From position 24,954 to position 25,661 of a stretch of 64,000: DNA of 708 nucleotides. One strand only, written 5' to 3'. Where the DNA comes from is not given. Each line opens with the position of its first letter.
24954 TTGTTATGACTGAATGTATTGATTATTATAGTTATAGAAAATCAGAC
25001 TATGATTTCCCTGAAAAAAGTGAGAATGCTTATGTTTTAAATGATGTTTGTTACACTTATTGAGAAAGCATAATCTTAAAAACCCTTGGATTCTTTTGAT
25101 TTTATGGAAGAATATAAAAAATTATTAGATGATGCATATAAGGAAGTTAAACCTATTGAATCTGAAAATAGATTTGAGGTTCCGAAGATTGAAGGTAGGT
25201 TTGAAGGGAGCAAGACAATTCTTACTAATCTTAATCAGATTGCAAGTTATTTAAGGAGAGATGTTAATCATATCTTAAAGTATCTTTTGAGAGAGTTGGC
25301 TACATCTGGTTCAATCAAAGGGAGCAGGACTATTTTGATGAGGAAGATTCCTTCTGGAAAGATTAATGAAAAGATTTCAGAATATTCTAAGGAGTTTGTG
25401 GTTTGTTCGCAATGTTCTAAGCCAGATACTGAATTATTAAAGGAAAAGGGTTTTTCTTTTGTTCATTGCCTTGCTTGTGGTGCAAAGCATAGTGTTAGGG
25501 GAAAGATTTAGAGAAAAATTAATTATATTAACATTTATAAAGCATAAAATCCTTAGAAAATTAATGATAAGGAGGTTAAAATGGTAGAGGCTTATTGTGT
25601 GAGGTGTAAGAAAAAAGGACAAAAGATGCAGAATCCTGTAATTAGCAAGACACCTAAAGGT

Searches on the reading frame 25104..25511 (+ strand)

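Call 83: search_protein_families(library=pfam, proteins=[window:25104-25511:+], max_evalue=0.001)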
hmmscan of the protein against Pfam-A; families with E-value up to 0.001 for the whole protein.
window:25104-25511:+ (135 aa): 1 family
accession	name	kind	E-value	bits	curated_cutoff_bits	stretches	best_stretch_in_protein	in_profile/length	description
PF01873.23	eIF-5_eIF-2B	-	4.1e-33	114.2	27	1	19-128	6-117/117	Domain found in IF2B/IF5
